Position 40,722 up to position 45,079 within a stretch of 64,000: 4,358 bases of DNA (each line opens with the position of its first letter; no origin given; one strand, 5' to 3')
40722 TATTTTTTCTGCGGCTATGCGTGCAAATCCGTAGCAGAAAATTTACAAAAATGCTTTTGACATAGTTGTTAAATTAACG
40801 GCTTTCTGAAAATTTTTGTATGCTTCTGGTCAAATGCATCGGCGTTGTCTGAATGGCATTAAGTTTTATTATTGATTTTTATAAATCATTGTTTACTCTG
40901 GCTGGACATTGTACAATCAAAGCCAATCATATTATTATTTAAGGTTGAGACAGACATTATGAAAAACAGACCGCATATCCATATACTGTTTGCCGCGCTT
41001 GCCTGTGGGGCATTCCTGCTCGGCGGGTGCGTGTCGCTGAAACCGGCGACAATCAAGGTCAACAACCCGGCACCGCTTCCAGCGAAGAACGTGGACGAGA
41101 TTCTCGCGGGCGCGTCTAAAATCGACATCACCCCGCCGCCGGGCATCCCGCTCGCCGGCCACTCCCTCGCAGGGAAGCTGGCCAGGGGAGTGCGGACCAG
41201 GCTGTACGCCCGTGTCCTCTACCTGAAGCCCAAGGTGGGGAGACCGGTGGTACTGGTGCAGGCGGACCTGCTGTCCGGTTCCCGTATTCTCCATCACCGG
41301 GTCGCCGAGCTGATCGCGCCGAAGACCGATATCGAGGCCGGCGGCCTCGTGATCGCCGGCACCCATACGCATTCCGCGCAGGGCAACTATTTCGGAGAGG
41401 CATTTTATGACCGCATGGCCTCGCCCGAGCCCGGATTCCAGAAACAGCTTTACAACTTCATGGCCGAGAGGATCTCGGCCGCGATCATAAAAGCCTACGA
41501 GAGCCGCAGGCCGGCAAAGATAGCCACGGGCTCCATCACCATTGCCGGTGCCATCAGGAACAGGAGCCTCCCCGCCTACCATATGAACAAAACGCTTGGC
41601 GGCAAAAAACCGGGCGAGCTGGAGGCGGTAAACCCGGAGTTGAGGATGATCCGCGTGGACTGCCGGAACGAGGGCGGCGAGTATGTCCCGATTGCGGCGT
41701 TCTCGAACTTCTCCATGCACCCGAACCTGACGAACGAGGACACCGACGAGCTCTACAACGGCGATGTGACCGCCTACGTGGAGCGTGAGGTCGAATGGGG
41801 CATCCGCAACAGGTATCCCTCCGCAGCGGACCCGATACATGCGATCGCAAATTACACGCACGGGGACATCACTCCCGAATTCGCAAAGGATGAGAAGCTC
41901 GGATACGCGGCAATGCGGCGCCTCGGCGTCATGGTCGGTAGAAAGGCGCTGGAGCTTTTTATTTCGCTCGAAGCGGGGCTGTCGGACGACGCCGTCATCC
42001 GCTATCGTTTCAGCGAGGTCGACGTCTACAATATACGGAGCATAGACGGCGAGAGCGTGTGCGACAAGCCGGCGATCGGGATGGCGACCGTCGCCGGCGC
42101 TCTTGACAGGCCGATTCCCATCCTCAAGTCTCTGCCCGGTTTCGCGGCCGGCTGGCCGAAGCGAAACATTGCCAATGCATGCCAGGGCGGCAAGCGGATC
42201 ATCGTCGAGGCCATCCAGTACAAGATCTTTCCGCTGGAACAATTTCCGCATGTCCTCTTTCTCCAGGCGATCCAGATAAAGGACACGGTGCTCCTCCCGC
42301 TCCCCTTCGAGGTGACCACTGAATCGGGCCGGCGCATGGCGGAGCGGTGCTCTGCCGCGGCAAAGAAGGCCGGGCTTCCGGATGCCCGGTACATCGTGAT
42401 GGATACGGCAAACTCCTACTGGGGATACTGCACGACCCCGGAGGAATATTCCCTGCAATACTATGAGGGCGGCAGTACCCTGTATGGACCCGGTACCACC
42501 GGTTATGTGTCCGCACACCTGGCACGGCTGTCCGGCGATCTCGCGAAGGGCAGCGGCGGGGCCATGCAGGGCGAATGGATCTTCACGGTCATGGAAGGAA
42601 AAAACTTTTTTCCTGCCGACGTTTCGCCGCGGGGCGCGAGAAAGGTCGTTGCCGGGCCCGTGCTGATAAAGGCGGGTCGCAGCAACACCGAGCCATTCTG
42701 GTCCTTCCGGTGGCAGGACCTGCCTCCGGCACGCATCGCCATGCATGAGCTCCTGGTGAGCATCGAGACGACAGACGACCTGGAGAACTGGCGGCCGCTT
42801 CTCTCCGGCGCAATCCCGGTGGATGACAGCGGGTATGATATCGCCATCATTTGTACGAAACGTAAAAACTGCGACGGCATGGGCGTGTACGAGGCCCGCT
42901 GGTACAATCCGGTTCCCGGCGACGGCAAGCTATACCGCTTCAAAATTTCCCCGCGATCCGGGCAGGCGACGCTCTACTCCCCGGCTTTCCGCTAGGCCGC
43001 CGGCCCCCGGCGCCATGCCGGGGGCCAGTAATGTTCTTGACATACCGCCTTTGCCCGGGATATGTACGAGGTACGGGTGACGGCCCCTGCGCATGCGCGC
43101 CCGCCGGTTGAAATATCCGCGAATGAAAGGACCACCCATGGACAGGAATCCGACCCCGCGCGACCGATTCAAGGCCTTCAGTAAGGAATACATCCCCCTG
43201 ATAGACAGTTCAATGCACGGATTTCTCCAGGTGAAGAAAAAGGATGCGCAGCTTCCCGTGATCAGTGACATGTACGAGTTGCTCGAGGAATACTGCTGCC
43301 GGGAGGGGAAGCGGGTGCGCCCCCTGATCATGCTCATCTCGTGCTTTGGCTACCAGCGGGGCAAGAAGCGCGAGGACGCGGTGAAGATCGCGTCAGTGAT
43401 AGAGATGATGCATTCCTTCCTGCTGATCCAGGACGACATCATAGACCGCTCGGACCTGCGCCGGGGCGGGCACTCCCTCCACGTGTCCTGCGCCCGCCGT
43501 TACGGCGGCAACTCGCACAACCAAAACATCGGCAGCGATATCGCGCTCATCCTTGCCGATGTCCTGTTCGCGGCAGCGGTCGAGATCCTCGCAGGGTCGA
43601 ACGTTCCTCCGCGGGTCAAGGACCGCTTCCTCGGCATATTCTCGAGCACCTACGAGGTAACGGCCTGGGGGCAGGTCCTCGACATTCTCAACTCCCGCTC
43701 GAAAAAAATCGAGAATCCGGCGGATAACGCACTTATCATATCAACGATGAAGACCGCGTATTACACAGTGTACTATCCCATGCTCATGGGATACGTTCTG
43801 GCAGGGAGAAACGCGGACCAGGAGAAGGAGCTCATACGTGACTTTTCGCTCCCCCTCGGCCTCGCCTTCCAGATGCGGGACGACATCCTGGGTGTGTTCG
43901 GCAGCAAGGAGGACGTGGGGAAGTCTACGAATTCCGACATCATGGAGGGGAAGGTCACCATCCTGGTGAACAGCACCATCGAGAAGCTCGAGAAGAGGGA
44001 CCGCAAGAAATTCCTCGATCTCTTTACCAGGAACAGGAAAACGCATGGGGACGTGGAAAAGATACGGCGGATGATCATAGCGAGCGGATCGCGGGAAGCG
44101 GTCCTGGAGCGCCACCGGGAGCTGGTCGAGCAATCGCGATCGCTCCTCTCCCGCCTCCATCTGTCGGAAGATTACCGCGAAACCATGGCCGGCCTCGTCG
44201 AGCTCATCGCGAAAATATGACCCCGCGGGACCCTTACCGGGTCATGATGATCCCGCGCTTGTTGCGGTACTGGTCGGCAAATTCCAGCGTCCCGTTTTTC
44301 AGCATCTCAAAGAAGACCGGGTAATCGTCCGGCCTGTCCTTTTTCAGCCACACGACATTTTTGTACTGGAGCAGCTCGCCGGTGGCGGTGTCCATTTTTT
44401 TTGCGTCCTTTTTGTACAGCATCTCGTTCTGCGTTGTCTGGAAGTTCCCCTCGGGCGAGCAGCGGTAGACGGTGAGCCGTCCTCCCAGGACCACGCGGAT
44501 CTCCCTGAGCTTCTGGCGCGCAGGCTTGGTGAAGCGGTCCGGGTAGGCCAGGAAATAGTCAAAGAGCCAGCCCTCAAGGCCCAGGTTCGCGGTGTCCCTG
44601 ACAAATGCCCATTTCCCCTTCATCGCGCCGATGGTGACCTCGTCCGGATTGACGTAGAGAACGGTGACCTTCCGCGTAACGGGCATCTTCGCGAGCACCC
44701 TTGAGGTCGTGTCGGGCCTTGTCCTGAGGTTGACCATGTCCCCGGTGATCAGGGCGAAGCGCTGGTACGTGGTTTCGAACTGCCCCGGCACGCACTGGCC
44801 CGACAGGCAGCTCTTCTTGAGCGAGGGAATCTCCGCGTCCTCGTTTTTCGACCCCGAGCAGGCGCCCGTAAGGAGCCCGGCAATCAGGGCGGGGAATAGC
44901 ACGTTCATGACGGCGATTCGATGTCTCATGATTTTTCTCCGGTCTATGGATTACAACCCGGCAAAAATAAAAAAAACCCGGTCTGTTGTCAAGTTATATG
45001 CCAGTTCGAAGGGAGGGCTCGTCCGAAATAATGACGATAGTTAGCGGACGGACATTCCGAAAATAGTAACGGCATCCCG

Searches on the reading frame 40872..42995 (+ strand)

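Call 19: search_protein_families(library=pfam, proteins=[window:40872-42995:+])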
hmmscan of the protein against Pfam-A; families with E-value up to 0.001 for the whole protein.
window:40872-42995:+ (707 aa): 1 family
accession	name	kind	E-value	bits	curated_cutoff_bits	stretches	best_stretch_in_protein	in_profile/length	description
PF04734.18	Ceramidase_alk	-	5.2e-54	184.2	32.1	2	79-337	3-258/509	Neutral/alkaline non-lysosomal ceramidase, N-terminal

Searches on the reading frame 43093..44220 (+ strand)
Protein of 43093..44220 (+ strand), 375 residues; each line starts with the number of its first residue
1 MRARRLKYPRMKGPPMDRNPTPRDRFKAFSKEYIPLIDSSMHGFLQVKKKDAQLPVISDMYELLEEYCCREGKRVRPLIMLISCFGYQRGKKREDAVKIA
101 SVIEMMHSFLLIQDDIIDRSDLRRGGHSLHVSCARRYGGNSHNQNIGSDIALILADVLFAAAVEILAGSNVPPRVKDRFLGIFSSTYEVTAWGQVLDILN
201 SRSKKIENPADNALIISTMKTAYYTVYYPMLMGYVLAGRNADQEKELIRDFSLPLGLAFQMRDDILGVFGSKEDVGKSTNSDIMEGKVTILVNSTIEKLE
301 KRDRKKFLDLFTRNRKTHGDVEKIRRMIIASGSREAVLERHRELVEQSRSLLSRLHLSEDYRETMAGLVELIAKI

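Call 19: search_protein_families(library=pfam, proteins=[window:43093-44220:+])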
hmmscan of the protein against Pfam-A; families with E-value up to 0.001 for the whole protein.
window:43093-44220:+ (375 aa): 1 family
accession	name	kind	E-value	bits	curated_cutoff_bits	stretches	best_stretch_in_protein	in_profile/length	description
PF00348.22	polyprenyl_synt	-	6.8e-52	176.6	27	1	61-326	5-249/251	Polyprenyl synthetase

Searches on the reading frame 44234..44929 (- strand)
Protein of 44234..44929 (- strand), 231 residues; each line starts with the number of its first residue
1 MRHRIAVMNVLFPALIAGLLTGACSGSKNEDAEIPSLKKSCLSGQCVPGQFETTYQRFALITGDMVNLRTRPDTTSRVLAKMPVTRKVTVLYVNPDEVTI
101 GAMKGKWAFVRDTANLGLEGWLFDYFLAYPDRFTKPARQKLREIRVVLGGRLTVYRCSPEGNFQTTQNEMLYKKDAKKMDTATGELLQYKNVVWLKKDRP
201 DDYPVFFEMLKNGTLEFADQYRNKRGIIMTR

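Call 20: search_protein_families(library=pfam, proteins=[window:44234-44929:-])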
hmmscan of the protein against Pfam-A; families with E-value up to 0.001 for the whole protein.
window:44234-44929:- (231 aa): 1 family
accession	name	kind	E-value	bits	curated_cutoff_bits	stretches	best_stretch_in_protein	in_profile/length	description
PF08239.17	SH3_3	-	0.00033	21.2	27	1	66-123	3-49/54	Bacterial SH3 domain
